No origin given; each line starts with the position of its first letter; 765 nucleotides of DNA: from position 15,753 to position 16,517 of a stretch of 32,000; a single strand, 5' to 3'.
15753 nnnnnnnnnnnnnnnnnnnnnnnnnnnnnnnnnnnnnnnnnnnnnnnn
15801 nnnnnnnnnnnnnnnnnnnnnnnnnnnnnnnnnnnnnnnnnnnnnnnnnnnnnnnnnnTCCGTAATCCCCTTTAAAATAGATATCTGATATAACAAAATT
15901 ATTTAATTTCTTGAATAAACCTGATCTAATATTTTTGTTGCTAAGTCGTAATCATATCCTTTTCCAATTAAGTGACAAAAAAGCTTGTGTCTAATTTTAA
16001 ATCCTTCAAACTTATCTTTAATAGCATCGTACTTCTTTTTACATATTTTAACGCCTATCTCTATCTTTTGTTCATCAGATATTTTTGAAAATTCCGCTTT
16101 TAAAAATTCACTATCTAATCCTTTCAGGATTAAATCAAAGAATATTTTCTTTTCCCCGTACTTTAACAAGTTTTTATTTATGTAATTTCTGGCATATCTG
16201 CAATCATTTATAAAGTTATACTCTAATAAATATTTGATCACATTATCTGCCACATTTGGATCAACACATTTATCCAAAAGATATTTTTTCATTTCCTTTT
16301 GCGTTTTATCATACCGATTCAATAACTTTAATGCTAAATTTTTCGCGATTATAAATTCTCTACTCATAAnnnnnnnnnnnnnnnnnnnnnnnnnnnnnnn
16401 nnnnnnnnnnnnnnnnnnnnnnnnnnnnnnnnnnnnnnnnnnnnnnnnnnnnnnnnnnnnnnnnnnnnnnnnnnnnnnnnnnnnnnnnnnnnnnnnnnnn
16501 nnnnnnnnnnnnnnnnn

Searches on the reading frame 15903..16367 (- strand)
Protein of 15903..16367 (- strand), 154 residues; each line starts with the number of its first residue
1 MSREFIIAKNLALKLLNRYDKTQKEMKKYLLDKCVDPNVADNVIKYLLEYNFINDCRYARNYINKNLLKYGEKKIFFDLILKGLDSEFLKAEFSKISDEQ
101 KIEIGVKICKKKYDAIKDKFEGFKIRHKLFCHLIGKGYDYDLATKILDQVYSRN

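Call 40: find_encoding_contigs(protein=window:15903-16367:-, flank=10000, max_places=10)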
Protein window:15903-16367:- (154 aa): 2 contigs read that carry it; 2 places shown.
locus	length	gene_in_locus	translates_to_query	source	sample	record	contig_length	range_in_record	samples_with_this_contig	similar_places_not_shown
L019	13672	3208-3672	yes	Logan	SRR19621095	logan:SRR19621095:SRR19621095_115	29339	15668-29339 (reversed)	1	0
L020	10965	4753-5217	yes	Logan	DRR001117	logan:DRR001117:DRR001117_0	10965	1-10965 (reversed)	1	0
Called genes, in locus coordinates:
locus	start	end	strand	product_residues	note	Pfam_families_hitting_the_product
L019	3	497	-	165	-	?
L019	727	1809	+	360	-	PF13946:DUF4214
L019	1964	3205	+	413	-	PF00675:Peptidase_M16, PF05193:Peptidase_M16_C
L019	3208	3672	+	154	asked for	PF21982:RecX_HTH1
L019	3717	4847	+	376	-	PF01841:Transglut_core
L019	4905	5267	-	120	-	PF12895:ANAPC3, PF13174:TPR_6 (faint), PF13424:TPR_12, PF04733:Coatomer_E (weak), PF14559:TPR_19 (weak), PF13424:TPR_12, PF00515:TPR_1 (weak), PF07719:TPR_2 (weak), +6 more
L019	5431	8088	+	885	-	PF00133:tRNA-synt_1, PF01406:tRNA-synt_1e (faint), PF09334:tRNA-synt_1g, PF13603:tRNA-synt_1_2, PF09334:tRNA-synt_1g, PF08264:Anticodon_1, PF10458:Val_tRNA-synt_C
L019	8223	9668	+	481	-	PF13946:DUF4214 (faint), PF13354:Beta-lactamase2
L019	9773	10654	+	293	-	PF02239:Cytochrom_D1 (faint), PF24796:WDR55 (faint), PF21783:YNCE (weak), PF25174:Beta-prop_THOC3 (faint)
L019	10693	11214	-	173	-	PF14277:DUF4364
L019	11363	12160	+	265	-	PF01522:Polysacc_deac_1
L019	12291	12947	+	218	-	PF00436:SSB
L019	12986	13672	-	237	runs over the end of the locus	PF08503:DapH_N, PF25084:LbH_EIF2B (faint), PF25087:GMPPB_C (faint), PF00132:Hexapep, PF14602:Hexapep_2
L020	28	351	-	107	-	-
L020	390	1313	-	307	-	-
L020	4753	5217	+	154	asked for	PF21982:RecX_HTH1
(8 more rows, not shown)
